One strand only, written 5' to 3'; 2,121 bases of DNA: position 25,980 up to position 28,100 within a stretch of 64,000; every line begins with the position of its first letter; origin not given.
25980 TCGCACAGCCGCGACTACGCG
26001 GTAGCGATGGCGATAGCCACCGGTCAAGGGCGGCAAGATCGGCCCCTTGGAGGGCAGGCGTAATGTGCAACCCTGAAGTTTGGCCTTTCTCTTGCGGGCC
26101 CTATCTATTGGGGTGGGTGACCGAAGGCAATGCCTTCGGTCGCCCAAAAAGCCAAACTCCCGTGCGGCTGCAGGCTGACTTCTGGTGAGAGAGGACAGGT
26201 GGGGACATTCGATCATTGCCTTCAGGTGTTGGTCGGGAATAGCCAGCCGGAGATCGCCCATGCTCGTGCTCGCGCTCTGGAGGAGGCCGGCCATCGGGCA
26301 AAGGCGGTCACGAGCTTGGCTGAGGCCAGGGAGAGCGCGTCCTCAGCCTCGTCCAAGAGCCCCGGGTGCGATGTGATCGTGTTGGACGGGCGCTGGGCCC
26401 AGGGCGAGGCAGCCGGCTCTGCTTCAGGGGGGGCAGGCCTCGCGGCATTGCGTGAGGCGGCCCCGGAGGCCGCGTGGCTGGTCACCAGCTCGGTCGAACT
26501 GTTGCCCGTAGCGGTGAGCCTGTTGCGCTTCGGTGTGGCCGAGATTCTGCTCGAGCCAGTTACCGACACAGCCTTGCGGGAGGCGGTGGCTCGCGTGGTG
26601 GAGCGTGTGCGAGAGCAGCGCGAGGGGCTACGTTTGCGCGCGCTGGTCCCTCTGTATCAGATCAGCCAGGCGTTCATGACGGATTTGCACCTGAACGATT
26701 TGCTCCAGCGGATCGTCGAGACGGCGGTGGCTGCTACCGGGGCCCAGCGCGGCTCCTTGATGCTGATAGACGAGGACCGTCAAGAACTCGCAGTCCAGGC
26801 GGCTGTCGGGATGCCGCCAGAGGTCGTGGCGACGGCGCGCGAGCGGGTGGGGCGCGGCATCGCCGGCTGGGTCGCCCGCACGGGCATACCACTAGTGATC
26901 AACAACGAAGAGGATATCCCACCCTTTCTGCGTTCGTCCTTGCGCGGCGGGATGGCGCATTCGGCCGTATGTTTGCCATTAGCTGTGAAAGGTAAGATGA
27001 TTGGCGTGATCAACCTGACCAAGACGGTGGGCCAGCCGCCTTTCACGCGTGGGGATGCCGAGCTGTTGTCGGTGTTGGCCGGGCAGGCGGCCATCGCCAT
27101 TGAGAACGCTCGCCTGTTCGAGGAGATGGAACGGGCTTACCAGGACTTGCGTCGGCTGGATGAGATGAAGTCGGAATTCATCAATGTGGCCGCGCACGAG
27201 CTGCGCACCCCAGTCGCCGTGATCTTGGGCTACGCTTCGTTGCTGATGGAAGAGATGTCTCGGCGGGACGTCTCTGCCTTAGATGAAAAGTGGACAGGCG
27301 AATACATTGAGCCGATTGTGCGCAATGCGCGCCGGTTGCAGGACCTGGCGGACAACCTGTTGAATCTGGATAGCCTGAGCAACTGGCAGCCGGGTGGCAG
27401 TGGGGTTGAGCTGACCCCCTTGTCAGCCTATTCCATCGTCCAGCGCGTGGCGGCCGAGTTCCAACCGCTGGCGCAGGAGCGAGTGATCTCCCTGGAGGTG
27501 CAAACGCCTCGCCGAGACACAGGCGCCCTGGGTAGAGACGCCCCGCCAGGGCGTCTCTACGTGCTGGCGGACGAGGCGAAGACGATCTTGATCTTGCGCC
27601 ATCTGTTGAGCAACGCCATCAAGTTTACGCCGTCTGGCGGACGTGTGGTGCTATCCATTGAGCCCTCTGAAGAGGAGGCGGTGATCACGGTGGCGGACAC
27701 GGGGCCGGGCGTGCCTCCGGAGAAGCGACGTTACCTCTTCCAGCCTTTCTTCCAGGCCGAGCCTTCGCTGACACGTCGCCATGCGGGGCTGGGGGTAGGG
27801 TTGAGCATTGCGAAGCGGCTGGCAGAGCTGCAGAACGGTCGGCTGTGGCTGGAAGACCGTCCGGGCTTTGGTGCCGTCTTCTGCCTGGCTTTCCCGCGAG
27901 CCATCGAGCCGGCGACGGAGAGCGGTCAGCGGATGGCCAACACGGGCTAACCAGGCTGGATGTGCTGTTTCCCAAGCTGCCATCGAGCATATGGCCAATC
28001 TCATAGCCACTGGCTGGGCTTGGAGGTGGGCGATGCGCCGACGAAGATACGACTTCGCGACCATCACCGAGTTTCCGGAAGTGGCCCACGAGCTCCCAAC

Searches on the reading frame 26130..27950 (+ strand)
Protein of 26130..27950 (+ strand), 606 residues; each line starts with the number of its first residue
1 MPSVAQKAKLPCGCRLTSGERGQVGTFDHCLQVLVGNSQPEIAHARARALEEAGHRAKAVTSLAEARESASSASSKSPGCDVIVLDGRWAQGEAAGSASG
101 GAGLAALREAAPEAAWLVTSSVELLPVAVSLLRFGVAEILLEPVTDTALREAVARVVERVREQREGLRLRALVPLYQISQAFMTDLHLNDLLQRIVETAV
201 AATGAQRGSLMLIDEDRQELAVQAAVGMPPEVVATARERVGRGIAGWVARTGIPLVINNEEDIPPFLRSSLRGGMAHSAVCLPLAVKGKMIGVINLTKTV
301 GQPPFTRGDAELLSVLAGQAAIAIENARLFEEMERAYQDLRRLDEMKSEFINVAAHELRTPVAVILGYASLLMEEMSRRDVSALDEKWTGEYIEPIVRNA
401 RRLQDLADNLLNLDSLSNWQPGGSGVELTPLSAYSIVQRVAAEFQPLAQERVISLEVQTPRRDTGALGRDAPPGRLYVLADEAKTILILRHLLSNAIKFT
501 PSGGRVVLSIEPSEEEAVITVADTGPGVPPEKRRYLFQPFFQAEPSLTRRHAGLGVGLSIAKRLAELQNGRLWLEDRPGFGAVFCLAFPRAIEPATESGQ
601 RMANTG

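Call 87: search_protein_families(library=pfam, proteins=[window:26130-27950:+], max_evalue=0.00001)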
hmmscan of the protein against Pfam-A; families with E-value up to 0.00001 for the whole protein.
window:26130-27950:+ (606 aa): 5 families
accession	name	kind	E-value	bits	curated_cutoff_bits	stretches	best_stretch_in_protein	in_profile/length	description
PF02518.31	HATPase_c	-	2.1e-25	89.8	26.4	1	481-590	2-109/111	Histidine kinase-, DNA gyrase B-, and HSP90-like ATPase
PF13185.12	GAF_2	-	3.9e-24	85.8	28.6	1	187-325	3-136/136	GAF domain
PF01590.32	GAF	-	2.9e-20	73.6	22.4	1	188-324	2-133/133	GAF domain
PF13492.12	GAF_3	-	2.9e-16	60.5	27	1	189-326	3-129/129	GAF domain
PF00512.31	HisKA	-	3.6e-13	49.8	26.9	1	346-416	1-63/66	His Kinase A (phospho-acceptor) domain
